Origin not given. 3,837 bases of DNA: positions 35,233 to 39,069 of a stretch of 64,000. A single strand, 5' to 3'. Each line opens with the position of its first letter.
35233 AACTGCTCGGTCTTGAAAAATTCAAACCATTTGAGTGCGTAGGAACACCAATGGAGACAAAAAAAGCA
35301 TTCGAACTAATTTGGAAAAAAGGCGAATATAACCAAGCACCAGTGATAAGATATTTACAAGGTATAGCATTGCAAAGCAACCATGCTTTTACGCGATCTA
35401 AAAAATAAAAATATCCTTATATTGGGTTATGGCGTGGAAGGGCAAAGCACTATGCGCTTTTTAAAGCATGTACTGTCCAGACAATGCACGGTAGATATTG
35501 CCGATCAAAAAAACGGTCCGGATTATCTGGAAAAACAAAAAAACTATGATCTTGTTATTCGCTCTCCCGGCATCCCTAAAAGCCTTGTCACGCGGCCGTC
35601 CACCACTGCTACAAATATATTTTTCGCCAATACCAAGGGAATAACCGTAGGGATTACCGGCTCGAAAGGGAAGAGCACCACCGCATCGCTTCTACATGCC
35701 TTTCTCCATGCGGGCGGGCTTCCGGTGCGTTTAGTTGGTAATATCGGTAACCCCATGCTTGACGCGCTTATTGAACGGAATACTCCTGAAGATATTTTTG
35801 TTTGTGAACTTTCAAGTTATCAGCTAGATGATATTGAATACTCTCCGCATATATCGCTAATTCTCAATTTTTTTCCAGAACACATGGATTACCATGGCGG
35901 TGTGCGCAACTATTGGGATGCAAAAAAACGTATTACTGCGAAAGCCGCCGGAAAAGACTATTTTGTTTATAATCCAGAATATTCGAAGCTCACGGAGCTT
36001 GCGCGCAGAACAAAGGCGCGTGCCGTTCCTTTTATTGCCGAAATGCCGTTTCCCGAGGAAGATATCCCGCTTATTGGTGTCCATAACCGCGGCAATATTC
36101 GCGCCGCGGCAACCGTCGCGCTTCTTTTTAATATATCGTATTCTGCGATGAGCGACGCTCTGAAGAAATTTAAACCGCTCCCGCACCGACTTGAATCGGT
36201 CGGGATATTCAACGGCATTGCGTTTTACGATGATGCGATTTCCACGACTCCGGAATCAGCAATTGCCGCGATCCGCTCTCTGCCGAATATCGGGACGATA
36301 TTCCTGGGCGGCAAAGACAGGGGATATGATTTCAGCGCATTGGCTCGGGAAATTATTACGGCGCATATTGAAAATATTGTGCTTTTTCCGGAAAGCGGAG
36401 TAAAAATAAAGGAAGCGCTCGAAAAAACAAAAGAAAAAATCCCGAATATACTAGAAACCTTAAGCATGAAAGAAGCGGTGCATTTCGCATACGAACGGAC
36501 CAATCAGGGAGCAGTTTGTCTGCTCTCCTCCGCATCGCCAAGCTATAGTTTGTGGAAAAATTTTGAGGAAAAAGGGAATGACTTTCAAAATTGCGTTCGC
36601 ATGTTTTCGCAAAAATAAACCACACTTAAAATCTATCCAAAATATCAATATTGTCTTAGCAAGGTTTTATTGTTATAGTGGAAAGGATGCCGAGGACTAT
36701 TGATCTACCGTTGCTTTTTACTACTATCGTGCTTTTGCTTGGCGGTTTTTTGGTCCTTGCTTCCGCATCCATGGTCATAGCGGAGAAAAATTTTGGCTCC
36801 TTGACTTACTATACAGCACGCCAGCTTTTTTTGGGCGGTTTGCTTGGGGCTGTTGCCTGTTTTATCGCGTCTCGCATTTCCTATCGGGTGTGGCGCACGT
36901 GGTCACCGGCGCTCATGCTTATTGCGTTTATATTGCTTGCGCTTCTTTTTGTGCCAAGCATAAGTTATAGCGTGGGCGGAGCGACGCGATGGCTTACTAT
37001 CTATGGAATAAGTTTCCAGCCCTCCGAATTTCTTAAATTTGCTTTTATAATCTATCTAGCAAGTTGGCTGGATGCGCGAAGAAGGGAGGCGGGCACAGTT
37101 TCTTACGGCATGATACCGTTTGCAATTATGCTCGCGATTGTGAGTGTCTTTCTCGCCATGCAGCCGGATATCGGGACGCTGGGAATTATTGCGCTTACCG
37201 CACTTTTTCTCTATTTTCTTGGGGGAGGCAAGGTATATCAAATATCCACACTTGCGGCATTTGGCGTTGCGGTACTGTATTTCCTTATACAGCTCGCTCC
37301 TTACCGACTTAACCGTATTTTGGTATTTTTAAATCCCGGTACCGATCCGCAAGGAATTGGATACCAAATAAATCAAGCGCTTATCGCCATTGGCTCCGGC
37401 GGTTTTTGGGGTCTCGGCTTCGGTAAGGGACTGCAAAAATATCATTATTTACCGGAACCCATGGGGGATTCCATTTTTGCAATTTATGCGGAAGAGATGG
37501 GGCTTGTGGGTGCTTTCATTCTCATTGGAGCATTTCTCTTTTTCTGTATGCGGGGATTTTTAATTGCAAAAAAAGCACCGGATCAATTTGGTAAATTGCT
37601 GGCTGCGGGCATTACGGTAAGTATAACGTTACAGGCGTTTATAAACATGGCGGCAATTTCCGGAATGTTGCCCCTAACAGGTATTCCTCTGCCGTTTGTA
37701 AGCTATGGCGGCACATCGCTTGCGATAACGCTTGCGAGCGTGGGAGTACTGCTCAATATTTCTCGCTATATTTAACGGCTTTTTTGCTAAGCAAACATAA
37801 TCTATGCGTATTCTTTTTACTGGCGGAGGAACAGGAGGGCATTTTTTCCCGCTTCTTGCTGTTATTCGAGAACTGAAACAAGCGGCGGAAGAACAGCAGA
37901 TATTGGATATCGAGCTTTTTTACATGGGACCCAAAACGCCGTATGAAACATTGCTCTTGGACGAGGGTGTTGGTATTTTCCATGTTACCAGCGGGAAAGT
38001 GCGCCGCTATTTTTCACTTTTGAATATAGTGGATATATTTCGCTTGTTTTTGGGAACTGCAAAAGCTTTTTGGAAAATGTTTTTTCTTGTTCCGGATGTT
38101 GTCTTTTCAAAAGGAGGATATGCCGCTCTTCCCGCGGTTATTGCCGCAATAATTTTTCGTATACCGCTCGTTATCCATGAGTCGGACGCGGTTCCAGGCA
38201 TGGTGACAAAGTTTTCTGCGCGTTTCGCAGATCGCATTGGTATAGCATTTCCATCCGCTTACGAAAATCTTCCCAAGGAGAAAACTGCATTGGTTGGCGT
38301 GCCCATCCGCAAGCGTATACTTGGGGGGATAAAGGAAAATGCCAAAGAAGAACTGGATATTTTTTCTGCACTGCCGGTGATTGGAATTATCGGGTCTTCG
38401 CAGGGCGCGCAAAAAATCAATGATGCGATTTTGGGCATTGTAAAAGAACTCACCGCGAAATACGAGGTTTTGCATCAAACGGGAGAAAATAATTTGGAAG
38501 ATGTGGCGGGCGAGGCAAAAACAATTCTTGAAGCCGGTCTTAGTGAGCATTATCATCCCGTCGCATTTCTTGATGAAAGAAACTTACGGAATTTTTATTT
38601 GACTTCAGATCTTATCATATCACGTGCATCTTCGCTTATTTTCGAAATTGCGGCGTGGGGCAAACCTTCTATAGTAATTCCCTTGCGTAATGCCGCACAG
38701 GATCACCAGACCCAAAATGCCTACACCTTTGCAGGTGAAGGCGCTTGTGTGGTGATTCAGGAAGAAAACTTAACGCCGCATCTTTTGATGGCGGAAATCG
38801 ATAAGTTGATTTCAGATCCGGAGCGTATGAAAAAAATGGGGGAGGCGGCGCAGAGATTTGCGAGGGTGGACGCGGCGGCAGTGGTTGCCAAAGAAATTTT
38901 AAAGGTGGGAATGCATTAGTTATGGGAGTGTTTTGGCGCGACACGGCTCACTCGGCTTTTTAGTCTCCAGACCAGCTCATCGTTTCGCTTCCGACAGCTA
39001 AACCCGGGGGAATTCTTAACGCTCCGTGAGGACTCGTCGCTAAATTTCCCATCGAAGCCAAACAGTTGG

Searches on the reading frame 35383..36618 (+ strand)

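Call 10: search_protein_families(library=pfam, proteins=[window:35383-36618:+], max_evalue=0.001)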
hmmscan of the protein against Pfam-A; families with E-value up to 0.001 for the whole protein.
window:35383-36618:+ (411 aa): 3 families
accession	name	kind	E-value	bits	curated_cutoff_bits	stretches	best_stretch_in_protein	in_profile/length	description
PF08245.18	Mur_ligase_M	-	2.3e-20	73.8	24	1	91-215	1-143/200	Mur ligase middle domain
PF02875.26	Mur_ligase_C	-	2.8e-07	31.8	28.4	1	268-384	1-126/127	Mur ligase, glutamate ligase domain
PF21799.2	MurD-like_N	-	0.00068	20.3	27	0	9-51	1-40/88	Mur ligase MurD-like, N-terminal domain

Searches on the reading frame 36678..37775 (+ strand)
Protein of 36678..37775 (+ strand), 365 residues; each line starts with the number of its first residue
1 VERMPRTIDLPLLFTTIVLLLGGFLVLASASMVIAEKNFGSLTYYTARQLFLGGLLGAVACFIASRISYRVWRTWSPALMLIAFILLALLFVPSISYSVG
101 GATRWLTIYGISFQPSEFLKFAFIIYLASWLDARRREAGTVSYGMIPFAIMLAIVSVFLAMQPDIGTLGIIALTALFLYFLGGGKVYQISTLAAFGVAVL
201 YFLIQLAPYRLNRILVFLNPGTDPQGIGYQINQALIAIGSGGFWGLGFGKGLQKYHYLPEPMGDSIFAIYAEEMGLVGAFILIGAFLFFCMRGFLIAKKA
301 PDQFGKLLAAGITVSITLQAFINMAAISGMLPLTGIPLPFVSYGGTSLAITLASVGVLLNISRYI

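Call 10: search_protein_families(library=pfam, proteins=[window:36678-37775:+], max_evalue=0.001)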
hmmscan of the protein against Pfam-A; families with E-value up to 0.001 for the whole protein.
window:36678-37775:+ (365 aa): 1 family
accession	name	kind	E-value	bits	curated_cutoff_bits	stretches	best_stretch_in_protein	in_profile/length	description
PF01098.24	FTSW_RODA_SPOVE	-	9.3e-100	334.5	26.4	1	13-364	3-353/356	Cell cycle protein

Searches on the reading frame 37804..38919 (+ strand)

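Call 10: search_protein_families(library=pfam, proteins=[window:37804-38919:+], max_evalue=0.001)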
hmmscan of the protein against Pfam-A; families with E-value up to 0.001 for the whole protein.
window:37804-38919:+ (371 aa): 2 families
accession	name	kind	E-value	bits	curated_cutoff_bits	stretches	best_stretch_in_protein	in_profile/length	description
PF04101.22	Glyco_tran_28_C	-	1.6e-29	103.5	22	1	193-358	2-163/166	Glycosyltransferase family 28 C-terminal domain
PF03033.26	Glyco_transf_28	-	5.3e-29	101.5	26.2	1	3-146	1-138/139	Glycosyltransferase family 28 N-terminal domain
